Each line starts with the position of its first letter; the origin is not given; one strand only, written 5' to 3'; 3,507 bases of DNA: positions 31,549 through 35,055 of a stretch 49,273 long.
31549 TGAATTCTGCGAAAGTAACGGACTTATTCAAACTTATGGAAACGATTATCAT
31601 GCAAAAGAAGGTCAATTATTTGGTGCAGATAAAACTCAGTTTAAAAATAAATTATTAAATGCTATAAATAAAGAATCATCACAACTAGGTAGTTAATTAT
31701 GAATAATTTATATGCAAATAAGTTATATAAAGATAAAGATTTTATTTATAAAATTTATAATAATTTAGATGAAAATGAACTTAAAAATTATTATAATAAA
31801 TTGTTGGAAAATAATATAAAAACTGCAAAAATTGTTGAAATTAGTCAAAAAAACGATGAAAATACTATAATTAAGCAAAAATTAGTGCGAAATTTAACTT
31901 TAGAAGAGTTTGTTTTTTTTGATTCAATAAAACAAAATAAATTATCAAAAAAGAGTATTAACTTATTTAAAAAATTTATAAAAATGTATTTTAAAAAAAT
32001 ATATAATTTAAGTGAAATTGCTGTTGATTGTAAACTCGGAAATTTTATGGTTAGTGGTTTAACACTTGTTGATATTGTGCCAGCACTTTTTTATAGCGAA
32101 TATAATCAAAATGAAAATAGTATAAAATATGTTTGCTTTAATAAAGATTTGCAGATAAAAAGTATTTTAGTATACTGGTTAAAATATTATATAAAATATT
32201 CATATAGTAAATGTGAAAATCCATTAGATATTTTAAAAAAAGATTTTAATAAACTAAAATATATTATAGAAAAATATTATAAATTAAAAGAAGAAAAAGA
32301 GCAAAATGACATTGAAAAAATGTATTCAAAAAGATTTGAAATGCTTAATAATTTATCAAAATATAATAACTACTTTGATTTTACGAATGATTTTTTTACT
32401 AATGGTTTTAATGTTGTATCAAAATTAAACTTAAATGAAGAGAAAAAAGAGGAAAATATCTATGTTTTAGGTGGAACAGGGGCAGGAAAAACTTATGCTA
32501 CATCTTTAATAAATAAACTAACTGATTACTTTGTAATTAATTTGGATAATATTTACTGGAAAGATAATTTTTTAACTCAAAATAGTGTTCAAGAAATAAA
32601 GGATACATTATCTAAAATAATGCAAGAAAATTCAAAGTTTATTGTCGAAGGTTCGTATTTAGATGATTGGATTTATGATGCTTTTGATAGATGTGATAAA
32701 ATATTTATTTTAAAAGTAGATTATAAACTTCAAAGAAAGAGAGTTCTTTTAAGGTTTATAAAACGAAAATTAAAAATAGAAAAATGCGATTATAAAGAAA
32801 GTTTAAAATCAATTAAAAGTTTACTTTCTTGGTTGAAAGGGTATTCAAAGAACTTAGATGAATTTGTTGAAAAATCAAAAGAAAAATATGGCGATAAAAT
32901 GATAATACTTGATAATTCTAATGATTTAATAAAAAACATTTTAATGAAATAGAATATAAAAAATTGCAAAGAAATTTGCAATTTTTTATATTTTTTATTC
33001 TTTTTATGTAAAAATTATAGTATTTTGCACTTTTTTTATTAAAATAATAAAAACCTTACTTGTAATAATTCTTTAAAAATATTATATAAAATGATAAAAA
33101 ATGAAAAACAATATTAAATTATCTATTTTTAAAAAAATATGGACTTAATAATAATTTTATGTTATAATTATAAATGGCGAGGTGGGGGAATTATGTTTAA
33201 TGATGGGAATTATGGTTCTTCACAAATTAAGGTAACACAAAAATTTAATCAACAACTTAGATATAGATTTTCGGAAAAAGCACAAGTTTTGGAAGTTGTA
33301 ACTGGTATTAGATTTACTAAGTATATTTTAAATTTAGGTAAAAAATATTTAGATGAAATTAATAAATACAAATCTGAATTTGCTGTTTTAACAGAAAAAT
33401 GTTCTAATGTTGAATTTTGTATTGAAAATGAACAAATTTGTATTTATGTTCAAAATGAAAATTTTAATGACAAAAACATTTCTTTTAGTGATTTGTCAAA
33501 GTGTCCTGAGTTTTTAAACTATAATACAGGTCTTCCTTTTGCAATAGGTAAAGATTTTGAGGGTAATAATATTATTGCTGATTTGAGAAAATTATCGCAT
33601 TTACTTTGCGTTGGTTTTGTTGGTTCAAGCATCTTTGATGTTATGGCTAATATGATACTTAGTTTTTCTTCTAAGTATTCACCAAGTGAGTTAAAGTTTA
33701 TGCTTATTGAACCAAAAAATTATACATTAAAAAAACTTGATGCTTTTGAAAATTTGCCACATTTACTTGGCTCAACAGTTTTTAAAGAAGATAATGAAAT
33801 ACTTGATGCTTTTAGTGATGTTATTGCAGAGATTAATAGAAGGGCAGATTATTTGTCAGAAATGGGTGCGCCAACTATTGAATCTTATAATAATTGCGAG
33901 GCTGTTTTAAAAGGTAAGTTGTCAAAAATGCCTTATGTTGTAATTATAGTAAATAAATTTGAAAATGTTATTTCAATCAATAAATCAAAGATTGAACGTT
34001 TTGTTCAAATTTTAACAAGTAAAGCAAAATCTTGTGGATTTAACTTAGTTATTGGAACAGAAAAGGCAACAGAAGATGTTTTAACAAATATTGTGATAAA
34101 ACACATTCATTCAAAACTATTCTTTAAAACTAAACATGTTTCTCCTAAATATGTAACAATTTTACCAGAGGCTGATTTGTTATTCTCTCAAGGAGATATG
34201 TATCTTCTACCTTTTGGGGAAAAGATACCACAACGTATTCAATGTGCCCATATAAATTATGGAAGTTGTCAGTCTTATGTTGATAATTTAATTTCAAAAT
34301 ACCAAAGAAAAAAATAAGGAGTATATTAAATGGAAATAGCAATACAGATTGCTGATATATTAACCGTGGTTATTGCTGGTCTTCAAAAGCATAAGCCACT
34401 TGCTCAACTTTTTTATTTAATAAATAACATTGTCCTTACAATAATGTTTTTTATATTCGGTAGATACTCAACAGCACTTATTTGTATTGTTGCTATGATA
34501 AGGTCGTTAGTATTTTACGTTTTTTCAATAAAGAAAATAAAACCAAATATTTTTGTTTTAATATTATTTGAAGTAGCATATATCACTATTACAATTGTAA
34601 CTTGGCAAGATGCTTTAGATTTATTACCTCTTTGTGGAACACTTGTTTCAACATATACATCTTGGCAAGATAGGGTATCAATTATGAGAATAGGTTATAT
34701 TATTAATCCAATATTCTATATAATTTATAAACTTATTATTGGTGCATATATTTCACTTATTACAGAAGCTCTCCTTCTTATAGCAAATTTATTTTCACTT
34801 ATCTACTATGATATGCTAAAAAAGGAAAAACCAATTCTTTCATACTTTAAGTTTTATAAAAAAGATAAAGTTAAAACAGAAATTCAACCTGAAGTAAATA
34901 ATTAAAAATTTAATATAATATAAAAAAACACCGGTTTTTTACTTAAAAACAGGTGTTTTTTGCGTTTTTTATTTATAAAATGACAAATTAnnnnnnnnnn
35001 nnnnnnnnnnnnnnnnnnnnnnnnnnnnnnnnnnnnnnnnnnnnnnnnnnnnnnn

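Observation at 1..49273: Eleven co-oriented paralogs of an 'LRR array + unknown conserved C-terminal domain' family occupy about 65% of the window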

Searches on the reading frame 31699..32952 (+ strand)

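Call 30: search_protein_families(library=pfam, proteins=[window:31699-32952:+], max_evalue=0.001)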
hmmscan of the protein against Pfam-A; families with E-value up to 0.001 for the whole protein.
window:31699-32952:+ (417 aa): 0 families

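Call 83: search_protein_families(library=pfam, proteins=[window:31699-32952:+], max_evalue=0.05)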
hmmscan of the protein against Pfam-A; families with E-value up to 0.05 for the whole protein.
window:31699-32952:+ (417 aa): 1 family
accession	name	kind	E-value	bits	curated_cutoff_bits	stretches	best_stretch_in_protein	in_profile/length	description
PF00005.33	ABC_tran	-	0.0056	17.7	25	1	249-313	9-69/137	ABC transporter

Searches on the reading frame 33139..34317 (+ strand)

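Call 30: search_protein_families(library=pfam, proteins=[window:33139-34317:+], max_evalue=0.001)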
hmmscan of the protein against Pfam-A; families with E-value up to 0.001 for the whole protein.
window:33139-34317:+ (392 aa): 1 family
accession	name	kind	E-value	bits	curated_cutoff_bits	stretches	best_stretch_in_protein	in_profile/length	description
PF01580.24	FtsK_SpoIIIE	-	7.4e-18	65.2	24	1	130-289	16-170/221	FtsK/SpoIIIE family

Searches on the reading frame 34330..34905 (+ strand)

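Call 83: search_protein_families(library=pfam, proteins=[window:34330-34905:+], max_evalue=0.05)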
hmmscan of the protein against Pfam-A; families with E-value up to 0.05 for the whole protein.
window:34330-34905:+ (191 aa): 2 families
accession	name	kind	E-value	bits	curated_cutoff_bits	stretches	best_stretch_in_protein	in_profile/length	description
PF10688.14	Imp-YgjV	-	3.2e-20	73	23.5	1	11-158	12-153/159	Bacterial inner membrane protein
PF03073.20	TspO_MBR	-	0.015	15.5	24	1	16-87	61-135/145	TspO/MBR family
